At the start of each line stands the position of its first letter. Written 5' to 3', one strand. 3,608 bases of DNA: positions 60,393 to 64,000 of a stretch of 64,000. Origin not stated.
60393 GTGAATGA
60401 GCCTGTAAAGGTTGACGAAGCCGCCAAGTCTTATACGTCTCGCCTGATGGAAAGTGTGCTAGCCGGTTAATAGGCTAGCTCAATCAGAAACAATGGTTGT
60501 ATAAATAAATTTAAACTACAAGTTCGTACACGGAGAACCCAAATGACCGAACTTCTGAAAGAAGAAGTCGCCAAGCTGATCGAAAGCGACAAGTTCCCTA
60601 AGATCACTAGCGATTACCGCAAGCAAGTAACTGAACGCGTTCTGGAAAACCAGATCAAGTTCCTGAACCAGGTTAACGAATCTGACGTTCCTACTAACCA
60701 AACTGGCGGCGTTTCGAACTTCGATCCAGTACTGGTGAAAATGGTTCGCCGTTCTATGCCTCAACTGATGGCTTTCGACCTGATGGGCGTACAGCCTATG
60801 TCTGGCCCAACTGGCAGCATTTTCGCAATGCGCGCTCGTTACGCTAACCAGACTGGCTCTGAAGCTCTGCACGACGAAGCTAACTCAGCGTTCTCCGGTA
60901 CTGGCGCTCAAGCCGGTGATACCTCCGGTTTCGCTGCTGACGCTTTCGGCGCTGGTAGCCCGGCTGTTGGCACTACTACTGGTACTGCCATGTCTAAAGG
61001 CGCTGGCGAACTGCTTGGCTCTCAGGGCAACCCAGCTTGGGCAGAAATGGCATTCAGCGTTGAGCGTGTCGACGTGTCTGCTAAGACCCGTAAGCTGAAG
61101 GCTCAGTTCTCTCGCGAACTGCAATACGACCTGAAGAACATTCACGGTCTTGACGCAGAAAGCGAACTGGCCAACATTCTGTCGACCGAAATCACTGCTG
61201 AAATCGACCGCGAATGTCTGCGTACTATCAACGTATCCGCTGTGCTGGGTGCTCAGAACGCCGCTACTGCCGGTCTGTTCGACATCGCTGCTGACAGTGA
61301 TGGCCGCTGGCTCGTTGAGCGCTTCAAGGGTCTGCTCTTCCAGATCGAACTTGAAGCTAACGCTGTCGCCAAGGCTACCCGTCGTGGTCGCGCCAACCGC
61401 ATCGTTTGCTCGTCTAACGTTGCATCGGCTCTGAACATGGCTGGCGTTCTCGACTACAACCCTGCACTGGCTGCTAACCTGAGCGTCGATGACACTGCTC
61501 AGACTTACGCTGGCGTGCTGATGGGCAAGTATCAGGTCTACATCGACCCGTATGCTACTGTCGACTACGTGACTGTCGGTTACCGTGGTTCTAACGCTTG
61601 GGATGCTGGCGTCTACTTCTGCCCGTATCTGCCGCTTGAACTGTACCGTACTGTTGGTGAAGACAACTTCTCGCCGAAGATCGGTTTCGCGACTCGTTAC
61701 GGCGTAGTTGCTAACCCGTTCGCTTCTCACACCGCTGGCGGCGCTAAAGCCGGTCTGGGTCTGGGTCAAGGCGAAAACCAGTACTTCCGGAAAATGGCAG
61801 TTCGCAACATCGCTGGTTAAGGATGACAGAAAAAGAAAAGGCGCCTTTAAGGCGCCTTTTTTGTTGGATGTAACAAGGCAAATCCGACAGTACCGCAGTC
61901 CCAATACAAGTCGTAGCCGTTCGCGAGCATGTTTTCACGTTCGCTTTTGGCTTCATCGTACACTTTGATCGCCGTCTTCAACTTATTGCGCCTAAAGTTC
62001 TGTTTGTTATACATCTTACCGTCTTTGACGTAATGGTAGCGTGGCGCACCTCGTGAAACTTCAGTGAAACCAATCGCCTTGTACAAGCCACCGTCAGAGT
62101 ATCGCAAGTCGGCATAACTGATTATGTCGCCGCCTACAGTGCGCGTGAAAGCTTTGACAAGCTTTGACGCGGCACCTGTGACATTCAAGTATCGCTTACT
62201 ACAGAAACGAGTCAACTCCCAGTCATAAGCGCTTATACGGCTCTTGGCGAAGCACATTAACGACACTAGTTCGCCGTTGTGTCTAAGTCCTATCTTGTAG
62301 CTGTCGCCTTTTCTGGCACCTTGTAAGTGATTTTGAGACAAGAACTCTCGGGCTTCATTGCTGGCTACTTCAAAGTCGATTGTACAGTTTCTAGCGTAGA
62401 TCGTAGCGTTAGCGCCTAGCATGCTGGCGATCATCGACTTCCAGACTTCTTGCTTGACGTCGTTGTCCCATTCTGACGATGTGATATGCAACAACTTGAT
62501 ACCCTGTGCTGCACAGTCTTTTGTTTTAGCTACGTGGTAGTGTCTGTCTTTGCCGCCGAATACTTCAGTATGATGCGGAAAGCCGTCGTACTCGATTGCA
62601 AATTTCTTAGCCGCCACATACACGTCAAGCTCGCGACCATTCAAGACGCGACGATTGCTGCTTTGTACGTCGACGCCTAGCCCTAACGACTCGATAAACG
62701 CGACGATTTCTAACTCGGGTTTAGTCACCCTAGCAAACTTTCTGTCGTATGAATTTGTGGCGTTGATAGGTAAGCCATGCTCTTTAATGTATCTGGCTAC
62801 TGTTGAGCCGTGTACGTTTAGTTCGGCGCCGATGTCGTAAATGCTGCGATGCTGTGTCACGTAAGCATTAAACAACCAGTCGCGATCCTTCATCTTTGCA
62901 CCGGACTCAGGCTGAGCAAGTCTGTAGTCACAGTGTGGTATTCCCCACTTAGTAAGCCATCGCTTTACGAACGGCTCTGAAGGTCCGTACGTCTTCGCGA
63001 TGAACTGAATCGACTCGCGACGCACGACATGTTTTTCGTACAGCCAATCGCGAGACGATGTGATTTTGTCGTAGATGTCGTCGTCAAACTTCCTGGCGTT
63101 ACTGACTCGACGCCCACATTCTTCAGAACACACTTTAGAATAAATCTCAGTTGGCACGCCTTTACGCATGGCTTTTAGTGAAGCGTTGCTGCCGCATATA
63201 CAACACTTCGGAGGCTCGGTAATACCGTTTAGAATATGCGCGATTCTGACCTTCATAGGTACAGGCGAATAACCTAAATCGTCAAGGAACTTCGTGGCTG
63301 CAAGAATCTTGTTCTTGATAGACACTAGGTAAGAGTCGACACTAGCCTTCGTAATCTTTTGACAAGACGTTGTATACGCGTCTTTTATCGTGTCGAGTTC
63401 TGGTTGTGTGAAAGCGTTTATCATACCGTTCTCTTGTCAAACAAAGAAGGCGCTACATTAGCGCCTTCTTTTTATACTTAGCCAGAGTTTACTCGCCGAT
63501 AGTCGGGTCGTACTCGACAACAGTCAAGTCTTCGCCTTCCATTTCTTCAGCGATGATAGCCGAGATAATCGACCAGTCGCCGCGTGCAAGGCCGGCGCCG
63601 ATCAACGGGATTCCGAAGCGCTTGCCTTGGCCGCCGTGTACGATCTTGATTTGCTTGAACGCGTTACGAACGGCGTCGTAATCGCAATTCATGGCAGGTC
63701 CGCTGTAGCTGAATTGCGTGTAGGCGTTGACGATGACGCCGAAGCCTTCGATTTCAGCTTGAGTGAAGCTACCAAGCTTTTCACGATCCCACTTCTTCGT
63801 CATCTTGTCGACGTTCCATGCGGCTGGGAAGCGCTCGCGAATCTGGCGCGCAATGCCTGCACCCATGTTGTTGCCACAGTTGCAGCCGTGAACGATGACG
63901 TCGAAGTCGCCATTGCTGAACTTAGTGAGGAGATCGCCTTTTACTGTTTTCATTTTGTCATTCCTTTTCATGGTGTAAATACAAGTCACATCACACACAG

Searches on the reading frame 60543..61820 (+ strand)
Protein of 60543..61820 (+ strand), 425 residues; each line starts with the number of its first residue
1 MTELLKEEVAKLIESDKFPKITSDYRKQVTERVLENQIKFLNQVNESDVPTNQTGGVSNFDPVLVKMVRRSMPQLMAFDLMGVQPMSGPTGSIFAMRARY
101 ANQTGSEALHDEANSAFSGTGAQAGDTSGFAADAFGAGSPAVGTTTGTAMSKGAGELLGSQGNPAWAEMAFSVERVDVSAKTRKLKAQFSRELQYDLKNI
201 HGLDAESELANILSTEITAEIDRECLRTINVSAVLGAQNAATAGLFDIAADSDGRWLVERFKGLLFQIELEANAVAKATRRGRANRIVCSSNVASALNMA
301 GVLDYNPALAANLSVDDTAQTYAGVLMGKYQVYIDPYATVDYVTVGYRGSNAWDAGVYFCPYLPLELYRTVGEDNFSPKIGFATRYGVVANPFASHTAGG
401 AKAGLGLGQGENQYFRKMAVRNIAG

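Call 78: search_protein_families(library=pfam, proteins=[window:60543-61820:+], max_evalue=0.001)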
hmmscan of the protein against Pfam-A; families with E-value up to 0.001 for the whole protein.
window:60543-61820:+ (425 aa): 1 family
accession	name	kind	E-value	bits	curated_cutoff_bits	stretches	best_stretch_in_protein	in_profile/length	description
PF07068.17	Gp23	-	1.4e-135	453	24.4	1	57-420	1-376/376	Major capsid protein Gp23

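Call 100: search_dna_similar(query=window:60543-61820:+, collection=phages, mode=protein, max_rows=12)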
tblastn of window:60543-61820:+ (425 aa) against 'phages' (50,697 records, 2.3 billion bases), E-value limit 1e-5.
Records with a match: 2591; places in all: 3338; records where one place covers at least 80% of the query: 2516.
Best place of each record, by identity: 80-90% 2; <60% 2589.
By first word of the organism name: Escherichia 671; Synechococcus 389; Klebsiella 333; Salmonella 203; Vibrio 136; Shigella 89; Aeromonas 86; Acinetobacter 71; Cyanophage 61; Enterobacter 58; and 60 more.
By host as written in the record: - 466; Escherichia coli 282; Klebsiella pneumoniae 115; Synechococcus 107; Escherichia coli O157:H7 39; Synechococcus sp. 38; Salmonella enterica 29; Synechococcus sp. WH7803 28; and 575 more.
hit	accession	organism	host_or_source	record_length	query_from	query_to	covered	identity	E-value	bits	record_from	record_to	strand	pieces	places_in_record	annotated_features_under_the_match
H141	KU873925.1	Pseudomonas phage pf16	Pseudomonas putida PpG1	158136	1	425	100%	80.1%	0e+0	664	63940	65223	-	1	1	hypothetical protein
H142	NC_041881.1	Pseudomonas phage pf16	Pseudomonas putida PpG1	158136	1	425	100%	80.1%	0e+0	664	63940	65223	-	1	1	major head protein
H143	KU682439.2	Stenotrophomonas phage vB_SmaS-DLP_6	Stenotrophomonas maltophilia D1571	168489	2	423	99%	53.2%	1e-139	446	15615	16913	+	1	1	precursor of major head subunit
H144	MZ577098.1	Methylophilales phage Melnitz-3 EXVC039M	Methylophilales_sp._H5P1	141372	2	423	99%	53.1%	1e-135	435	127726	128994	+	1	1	major capsid protein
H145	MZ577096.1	Methylophilales phage Melnitz-2 EXVC040M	Methylophilales_sp._H5P1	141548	2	423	99%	53.1%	1e-135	435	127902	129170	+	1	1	major capsid protein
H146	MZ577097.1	Methylophilales phage Melnitz EXVC044M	Methylophilales_sp._H5P1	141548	2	423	99%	53.1%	1e-135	435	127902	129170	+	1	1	major capsid protein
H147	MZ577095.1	Methylophilales phage Melnitz-1 EXVC043M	Methylophilales_sp._H5P1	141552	2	423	99%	53.1%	1e-135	435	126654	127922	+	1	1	hypothetical protein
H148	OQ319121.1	Synechococcus phage S-BM3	Synechococcus sp. WH 7803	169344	2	423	99%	51.5%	4e-138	442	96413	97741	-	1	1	precursor of major head subunit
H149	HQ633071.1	Synechococcus phage S-SKS1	Synechococcus sp. WH7803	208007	3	423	99%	50.8%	3e-133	428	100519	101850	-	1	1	major capsid protein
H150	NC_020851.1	Synechococcus phage S-SKS1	Synechococcus sp. WH7803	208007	3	423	99%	50.8%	3e-133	428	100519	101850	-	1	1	major head protein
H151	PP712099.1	Pseudoalteromonas phage vB_Psh_XG4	Pseudoalteromonas shioyasakiensis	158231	5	423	99%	50.8%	1e-131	423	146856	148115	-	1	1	record has no annotation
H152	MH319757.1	Marine virus AG-345-O18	single cell amplified by WGA-X; seawater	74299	2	423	99%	50.4%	5e-133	427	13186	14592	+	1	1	record has no annotation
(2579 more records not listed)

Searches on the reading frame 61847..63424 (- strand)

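Call 23: search_protein_families(library=pfam, proteins=[window:61847-63424:-], max_evalue=0.001)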
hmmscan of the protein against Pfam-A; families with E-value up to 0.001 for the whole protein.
window:61847-63424:- (525 aa): 0 families

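Call 50: search_protein_families(library=phrogs, proteins=[window:61847-63424:-], max_evalue=0.001)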
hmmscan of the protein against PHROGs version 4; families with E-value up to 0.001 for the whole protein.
window:61847-63424:- (525 aa): 7 families
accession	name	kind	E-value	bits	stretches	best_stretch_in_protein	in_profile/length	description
phrog_3339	-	DNA, RNA and nucleotide metabolism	6.1e-96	323.6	1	55-516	58-532/536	homing endonuclease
phrog_559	-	DNA, RNA and nucleotide metabolism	5e-80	271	1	233-517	306-599/607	HNH endonuclease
phrog_29804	-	unknown function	2.6e-33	116.7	1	254-520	266-533/534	-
phrog_8446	-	DNA, RNA and nucleotide metabolism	5.9e-12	46.7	1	119-225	11-105/211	HNH endonuclease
phrog_1384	-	other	1.5e-08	35.5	1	353-485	26-176/245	Mom-like DNA modification protein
phrog_7545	-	DNA, RNA and nucleotide metabolism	2.3e-06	28.9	0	177-228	3-54/160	HNH endonuclease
phrog_9759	-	DNA, RNA and nucleotide metabolism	0.00046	21.2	0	178-226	5-54/242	DNA binding protein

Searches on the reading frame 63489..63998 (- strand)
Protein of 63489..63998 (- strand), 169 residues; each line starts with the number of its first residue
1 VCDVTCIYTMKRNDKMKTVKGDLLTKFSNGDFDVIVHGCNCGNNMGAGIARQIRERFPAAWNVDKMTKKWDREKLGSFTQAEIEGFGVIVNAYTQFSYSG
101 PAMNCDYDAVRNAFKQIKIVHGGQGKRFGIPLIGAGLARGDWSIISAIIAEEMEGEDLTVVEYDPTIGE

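Call 23: search_protein_families(library=pfam, proteins=[window:63489-63998:-], max_evalue=0.001)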
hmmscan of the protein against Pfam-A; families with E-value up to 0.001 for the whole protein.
window:63489-63998:- (169 aa): 0 families

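Call 26: search_protein_families(library=pfam, proteins=[window:63489-63953:-], max_evalue=1)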
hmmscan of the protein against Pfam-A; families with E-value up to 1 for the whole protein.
window:63489-63953:- (154 aa): 3 families
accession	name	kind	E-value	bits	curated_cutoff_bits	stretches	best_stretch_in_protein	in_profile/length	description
PF20016.6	ThsA_Macro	-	0.0018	18.5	25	1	31-126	54-150/183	Thoeris protein ThsA, Macro domain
PF01661.27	Macro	-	0.0087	16.4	22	1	21-128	1-112/118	Macro domain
PF07709.16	SRR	-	0.23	12.4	20.6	0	90-103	1-14/14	Seven Residue Repeat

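Call 49: search_solved_structures(query=window:63489-63998:-, max_evalue=10, show_alignments=2)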
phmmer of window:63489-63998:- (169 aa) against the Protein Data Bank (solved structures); distinct sequences matched with E-value up to 10: 14.
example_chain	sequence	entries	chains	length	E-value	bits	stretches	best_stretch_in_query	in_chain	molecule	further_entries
2afc_A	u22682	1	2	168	6.9e-09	39.1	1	19-168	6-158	conserved hypothetical protein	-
2fg1_A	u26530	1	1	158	1.6e-08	37.9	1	18-164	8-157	conserved hypothetical protein BT1257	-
5e3b_A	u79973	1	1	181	4.1e-05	26.8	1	16-164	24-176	Macrodomain protein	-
5m3i_A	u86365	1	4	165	5.9e-05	26.3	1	23-168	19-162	RNase III inhibitor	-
6lfu_A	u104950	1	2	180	0.00016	24.8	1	18-76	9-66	ADP-ribose 1''-phosphate phosphatase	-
6lfq_A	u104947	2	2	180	0.0004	23.6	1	18-76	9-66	ADP-ribose 1''-phosphate phosphatase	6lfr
6lft_A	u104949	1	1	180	0.0011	22.2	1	18-76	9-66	ADP-ribose 1''-phosphate phosphatase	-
4j5q_A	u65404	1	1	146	0.0014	21.8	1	16-163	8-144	O-acetyl-ADP-ribose deacetylase 1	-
2l8r_A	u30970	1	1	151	0.0014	21.8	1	15-163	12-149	Uncharacterized protein C6orf130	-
4j5r_A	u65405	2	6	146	0.0015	21.7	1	16-163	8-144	O-acetyl-ADP-ribose deacetylase 1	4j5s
2eee_A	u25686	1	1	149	0.0016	21.6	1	16-163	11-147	Uncharacterized protein C6orf130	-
2lgr_A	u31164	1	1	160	0.0016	21.6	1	15-163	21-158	Uncharacterized protein C6orf130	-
6lfs_A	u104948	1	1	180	0.0097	19.1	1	18-76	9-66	ADP-ribose 1''-phosphate phosphatase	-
5ey2_A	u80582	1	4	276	0.82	12.8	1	93-167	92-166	GTP-sensing transcriptional pleiotropic repressor CodY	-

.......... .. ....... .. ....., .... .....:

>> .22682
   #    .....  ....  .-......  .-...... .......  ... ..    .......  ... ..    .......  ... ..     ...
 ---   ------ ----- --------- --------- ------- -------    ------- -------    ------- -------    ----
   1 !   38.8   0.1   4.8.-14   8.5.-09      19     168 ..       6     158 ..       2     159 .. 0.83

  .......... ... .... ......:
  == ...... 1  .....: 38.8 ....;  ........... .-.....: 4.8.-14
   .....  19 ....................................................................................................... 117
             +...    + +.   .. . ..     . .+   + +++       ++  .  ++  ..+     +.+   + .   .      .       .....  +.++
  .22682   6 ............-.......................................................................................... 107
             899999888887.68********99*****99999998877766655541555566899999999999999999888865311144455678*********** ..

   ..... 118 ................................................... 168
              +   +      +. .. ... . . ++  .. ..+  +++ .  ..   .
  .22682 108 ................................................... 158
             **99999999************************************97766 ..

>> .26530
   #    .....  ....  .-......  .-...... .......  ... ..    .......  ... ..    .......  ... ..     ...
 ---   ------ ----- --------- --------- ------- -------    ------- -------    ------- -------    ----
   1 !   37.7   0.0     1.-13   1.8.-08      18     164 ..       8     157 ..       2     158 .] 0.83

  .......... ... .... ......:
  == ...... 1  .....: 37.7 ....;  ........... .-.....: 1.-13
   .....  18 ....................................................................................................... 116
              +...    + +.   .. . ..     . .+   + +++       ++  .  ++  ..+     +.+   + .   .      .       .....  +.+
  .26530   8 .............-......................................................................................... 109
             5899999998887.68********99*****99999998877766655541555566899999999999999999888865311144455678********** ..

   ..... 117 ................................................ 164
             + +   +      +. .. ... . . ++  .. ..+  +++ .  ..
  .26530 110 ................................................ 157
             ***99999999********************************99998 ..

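Call 50: search_protein_families(library=phrogs, proteins=[window:63489-63998:-], max_evalue=0.001)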
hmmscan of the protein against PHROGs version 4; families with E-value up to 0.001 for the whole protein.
window:63489-63998:- (169 aa): 2 families
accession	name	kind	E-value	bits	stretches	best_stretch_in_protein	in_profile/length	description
phrog_335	-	other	1.3e-53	183.7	1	12-166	52-206/422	phosphatase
phrog_15329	-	unknown function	1.1e-05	26.6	1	89-165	28-101/104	-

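Call 75: search_protein_families(library=ncbifam, proteins=[window:63489-63998:-], max_evalue=0.001)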
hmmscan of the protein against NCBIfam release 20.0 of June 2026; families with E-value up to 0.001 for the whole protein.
window:63489-63998:- (169 aa): 1 family
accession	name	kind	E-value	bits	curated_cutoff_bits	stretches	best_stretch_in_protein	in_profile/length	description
NF048014.1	antitoxin_DarG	equivalog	6.4e-08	32.2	250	1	17-166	2-149/338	type II toxin-antitoxin system antitoxin DNA ADP-ribosyl glycohydrolase DarG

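Call 80: search_solved_structures(query=window:63489-63998:-, max_evalue=0.01, show_alignments=5)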
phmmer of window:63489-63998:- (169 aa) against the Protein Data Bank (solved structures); distinct sequences matched with E-value up to 0.01: 13.
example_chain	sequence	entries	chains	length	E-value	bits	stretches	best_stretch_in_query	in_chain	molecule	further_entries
2afc_A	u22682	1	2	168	6.9e-09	39.1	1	19-168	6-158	conserved hypothetical protein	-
2fg1_A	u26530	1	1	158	1.6e-08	37.9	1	18-164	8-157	conserved hypothetical protein BT1257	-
5e3b_A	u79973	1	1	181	4.1e-05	26.8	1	16-164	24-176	Macrodomain protein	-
5m3i_A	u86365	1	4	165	5.9e-05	26.3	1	23-168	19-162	RNase III inhibitor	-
6lfu_A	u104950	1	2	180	0.00016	24.8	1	18-76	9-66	ADP-ribose 1''-phosphate phosphatase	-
6lfq_A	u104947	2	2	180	0.0004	23.6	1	18-76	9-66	ADP-ribose 1''-phosphate phosphatase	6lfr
6lft_A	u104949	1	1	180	0.0011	22.2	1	18-76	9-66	ADP-ribose 1''-phosphate phosphatase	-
4j5q_A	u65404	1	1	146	0.0014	21.8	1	16-163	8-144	O-acetyl-ADP-ribose deacetylase 1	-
2l8r_A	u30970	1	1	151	0.0014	21.8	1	15-163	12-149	Uncharacterized protein C6orf130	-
4j5r_A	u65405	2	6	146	0.0015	21.7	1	16-163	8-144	O-acetyl-ADP-ribose deacetylase 1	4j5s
2eee_A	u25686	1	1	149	0.0016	21.6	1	16-163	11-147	Uncharacterized protein C6orf130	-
2lgr_A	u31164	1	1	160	0.0016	21.6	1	15-163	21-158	Uncharacterized protein C6orf130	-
6lfs_A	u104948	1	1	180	0.0097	19.1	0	18-76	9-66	ADP-ribose 1''-phosphate phosphatase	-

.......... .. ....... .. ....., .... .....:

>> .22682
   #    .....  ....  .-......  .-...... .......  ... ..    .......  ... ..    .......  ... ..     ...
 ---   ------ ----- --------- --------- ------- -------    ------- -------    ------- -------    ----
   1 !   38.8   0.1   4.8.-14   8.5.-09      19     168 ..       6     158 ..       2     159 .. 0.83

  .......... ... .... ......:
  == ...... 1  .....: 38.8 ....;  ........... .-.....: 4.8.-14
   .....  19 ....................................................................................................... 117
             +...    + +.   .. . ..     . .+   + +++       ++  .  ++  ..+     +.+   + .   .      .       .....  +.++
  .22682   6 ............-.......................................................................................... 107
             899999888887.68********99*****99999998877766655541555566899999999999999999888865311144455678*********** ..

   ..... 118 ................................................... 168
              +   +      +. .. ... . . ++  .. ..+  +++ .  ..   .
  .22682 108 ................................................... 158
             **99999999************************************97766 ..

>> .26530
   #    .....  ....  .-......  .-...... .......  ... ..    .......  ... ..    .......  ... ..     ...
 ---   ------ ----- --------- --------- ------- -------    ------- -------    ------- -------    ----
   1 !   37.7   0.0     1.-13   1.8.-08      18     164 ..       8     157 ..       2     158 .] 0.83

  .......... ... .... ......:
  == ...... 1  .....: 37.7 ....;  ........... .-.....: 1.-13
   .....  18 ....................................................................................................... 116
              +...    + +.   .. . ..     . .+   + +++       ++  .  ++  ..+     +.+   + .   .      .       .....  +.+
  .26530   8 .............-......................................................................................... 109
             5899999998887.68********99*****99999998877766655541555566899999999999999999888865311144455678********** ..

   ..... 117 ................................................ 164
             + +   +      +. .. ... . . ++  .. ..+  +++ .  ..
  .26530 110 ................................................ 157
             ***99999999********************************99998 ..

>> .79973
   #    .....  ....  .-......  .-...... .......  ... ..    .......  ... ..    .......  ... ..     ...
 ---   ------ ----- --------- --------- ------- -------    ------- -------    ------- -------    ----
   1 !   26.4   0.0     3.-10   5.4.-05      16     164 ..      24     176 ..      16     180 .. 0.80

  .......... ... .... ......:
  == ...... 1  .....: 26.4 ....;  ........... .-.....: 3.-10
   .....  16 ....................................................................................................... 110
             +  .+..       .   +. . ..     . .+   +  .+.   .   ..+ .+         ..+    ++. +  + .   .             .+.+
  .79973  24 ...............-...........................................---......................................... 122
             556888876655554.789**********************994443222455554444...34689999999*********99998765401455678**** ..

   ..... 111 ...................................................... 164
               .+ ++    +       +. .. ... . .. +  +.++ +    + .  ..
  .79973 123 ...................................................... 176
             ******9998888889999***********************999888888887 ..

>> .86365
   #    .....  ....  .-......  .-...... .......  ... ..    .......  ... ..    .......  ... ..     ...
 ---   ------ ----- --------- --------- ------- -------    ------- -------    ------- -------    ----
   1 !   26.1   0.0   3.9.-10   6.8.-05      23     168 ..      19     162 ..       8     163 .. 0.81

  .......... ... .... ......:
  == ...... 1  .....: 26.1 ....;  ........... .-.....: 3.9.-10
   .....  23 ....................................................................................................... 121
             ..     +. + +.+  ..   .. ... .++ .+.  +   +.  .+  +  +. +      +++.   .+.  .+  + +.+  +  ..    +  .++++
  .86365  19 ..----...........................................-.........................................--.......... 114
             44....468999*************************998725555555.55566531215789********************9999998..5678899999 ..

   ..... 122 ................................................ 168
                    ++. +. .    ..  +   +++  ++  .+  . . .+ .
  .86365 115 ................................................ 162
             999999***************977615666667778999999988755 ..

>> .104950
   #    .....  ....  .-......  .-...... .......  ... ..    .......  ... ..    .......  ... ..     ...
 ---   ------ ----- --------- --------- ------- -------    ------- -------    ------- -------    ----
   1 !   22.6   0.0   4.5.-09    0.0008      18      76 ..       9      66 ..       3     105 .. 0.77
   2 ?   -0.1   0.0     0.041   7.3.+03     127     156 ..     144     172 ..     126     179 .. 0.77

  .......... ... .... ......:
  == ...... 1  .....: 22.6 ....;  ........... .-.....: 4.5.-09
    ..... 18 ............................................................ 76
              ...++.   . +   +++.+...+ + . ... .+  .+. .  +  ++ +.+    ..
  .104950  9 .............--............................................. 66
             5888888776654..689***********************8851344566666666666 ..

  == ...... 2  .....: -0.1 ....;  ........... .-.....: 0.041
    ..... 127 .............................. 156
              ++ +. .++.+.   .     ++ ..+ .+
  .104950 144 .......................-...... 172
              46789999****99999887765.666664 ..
